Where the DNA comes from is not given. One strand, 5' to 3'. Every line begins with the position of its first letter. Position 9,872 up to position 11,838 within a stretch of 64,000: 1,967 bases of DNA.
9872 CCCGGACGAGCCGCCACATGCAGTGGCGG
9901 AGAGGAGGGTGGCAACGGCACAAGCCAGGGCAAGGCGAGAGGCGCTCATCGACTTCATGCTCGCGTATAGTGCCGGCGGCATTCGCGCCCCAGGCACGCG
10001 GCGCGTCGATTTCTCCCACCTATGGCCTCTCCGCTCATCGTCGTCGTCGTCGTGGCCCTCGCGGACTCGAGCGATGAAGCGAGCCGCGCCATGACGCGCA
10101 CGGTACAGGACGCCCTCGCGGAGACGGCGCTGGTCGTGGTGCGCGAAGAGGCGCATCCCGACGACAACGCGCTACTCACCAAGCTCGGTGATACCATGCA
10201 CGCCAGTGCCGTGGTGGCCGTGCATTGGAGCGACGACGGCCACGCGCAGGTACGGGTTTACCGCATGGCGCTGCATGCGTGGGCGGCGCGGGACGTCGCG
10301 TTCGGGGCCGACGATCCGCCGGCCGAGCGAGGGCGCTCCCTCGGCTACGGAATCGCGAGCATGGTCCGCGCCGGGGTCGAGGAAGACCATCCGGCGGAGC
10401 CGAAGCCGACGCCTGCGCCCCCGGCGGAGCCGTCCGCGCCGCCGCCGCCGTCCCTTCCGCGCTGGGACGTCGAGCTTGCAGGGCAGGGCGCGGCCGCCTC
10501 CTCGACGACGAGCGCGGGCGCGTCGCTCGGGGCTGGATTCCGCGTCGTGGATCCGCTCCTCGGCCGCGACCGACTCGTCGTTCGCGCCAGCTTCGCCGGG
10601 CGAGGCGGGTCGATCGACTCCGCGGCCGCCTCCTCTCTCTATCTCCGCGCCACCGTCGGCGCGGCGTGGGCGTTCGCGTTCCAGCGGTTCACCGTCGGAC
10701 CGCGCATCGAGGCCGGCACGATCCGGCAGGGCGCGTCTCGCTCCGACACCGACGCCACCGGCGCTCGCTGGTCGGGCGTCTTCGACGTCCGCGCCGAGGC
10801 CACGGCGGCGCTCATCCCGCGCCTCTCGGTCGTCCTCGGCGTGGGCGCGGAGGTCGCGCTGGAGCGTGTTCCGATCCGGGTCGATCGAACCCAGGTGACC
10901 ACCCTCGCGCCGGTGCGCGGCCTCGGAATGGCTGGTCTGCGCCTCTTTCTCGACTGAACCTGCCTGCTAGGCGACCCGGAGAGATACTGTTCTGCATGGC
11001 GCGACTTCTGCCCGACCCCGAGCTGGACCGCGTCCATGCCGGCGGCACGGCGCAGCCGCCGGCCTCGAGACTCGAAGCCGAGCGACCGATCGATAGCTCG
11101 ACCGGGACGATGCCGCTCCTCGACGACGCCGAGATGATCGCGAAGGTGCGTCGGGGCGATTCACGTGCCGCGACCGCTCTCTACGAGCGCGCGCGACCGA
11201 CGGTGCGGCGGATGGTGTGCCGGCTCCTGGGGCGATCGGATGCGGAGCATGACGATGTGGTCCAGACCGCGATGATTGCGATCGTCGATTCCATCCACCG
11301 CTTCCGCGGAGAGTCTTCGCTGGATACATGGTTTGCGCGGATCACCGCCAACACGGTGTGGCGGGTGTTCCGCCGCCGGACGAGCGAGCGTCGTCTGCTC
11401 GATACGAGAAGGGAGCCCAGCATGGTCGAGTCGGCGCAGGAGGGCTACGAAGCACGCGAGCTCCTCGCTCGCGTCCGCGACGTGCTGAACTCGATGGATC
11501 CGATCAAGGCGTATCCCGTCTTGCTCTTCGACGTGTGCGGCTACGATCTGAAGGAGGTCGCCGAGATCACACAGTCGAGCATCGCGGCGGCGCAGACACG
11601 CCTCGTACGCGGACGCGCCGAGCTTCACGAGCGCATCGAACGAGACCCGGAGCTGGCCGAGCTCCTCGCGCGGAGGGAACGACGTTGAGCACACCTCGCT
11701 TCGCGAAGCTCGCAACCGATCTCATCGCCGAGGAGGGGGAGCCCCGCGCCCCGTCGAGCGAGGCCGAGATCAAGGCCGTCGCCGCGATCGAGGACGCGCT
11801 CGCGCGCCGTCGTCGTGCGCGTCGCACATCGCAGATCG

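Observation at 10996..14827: ECF sigma / FecR anti-sigma / giant cysteine-rich repeat protein operon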

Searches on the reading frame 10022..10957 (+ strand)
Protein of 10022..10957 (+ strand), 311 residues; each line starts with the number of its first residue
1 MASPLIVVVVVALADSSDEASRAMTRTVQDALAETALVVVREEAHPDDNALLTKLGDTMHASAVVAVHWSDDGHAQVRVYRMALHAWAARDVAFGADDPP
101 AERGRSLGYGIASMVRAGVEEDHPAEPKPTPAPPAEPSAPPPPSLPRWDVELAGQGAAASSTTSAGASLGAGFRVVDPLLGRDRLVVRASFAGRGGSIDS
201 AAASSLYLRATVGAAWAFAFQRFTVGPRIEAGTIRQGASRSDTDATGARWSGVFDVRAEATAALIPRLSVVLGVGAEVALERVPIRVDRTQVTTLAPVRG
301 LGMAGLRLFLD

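Call 6: search_protein_families(library=pfam, proteins=[window:10022-10957:+], max_evalue=0.1)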
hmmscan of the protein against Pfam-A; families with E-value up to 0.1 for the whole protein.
window:10022-10957:+ (311 aa): 0 families

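Call 7: search_protein_families(library=ncbifam, proteins=[window:10022-10957:+], max_evalue=0.1)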
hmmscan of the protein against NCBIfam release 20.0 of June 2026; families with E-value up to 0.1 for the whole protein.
window:10022-10957:+ (311 aa): 1 family
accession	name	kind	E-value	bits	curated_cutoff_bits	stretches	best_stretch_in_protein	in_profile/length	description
NF005535.1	PRK07196.1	equivalog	0.0014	17.7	715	1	8-105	185-279/434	flagellar protein export ATPase FliI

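Call 57: find_homologous_proteins(query=window:10022-10954:+, max_evalue=0.001)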
Query window:10022-10954:+ (311 aa): 6 proteins with E <= 0.001 among 8000 candidates.
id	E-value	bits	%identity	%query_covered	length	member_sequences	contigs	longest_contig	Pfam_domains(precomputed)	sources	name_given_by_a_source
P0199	5.0e-184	629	97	100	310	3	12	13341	-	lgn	-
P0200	4.8e-119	415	66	100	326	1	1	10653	-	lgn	-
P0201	4.8e-112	392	65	100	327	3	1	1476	-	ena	-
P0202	2.2e-51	193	40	100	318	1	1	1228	-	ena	-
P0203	1.6e-50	190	42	100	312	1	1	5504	-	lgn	-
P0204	2.1e-26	111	33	100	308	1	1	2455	-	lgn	-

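Call 74: predict_structure(alignment_id=A4)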
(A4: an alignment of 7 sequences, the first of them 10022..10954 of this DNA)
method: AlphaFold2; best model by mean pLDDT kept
length: 311 residues; sequences in the alignment: 7
mean_pLDDT: 76.9   pTM: 0.47
mean pLDDT of the five models: 76.9, 76.8, 75.2, 74.9, 47.9
residues with pLDDT >= 90: 41; 70-90: 195; 50-70: 50; < 50: 25
segments of 3 or more residues with pLDDT < 50: 118-132, 138-140
pLDDT, mean of each block of 10 residues (from residue 1): 69 68 86 79 79 83 85 81 80 82 86 67 38 49 66 88 85 68 75 82 80 85 86 81 61 90 84 90 67 73 90 72
secondary structure, 60 per line:
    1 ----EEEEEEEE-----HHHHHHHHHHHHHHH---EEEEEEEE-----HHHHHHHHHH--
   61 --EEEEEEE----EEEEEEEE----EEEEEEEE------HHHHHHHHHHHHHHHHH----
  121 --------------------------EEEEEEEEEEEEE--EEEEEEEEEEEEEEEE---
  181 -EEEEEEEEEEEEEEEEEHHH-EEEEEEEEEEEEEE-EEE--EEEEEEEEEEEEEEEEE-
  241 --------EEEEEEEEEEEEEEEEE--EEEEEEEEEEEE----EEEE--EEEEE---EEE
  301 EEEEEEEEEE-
elements in order: E5-12 H18-32 E36-43 H49-58 E63-69 E74-81 E86-93 H100-116 E147-159 E162-177 E182-198 E203-216 E218-220 E223-239 E249-265 E268-279 E284-287 E290-294 E298-310

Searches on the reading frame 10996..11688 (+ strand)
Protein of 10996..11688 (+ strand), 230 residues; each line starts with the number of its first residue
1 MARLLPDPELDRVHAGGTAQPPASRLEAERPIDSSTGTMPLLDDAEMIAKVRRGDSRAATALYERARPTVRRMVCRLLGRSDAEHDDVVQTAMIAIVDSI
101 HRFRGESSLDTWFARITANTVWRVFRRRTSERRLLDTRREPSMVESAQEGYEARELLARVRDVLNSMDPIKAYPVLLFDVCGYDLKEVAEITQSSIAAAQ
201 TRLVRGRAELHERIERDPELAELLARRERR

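Call 6: search_protein_families(library=pfam, proteins=[window:10996-11688:+], max_evalue=0.1)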
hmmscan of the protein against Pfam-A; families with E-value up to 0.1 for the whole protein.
window:10996-11688:+ (230 aa): 3 families
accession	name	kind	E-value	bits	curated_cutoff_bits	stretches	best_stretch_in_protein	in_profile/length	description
PF04542.20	Sigma70_r2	-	5.9e-13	48.9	24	1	62-129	1-69/71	Sigma-70 region 2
PF08281.18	Sigma70_r4_2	-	3.4e-07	30.3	25.7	1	159-210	3-54/54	Sigma-70, region 4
PF07638.17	Sigma70_ECF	-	9.3e-07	29.4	21.1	1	45-213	5-182/185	ECF sigma factor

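Call 7: search_protein_families(library=ncbifam, proteins=[window:10996-11688:+], max_evalue=0.1)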
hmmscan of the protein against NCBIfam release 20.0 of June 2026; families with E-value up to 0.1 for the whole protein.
window:10996-11688:+ (230 aa): 92 families (the best 25 are shown)
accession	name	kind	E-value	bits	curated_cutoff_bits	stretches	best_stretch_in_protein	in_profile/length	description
TIGR02937.1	sigma70-ECF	superfamily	1.9e-18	66.6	42.9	1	58-213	2-164/165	sigma-70 family RNA polymerase sigma factor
NF007216.0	PRK09638.1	equivalog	1.5e-17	64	194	1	43-216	4-176/180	RNA polymerase sigma factor SigY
NF004113.0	PRK05602.1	equivalog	4e-17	62.5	208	1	41-219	29-206/211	RNA polymerase sigma factor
NF008888.0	PRK11922.1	equivalog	2.7e-16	59.9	204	1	41-217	14-199/231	RNA polymerase sigma factor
NF007225.0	PRK09643.1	equivalog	9.2e-16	58.1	190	1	43-215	13-183/204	RNA polymerase sigma factor SigM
NF007222.0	PRK09640.1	equivalog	1.2e-15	57.6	194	1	43-215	9-183/188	RNA polymerase sigma factor SigX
NF006089.0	PRK08241.1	subfamily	2.1e-14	53.3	240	2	45-151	10-113/343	RNA polymerase subunit sigma-70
NF009171.0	PRK12518.1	equivalog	3e-14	53.3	208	1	43-214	13-184/191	RNA polymerase sigma factor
TIGR02959.1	SigZ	equivalog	4.2e-14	52.7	168.65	1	82-215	19-149/170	RNA polymerase sigma factor SigZ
TIGR02960.1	SigX5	hypoth_equivalog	5.7e-14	52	264.75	2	58-146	6-93/322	RNA polymerase sigma-70 factor, TIGR02960 family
NF009166.1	PRK12513.1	equivalog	1.4e-13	51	206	1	42-212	7-184/193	RNA polymerase sigma factor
NF007215.0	PRK09637.1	equivalog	1.5e-13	51.2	212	1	82-215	25-155/181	RNA polymerase sigma factor SigZ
NF007223.0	PRK09641.1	equivalog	1.7e-13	50.8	209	1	46-215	7-185/187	RNA polymerase sigma factor SigW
TIGR02983.1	SigE-fam_strep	subfamily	4.7e-13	49.3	141.55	1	57-216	6-160/162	SigE family RNA polymerase sigma factor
NF009176.0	PRK12524.1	equivalog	5e-13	49.3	264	1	42-214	11-184/196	RNA polymerase sigma factor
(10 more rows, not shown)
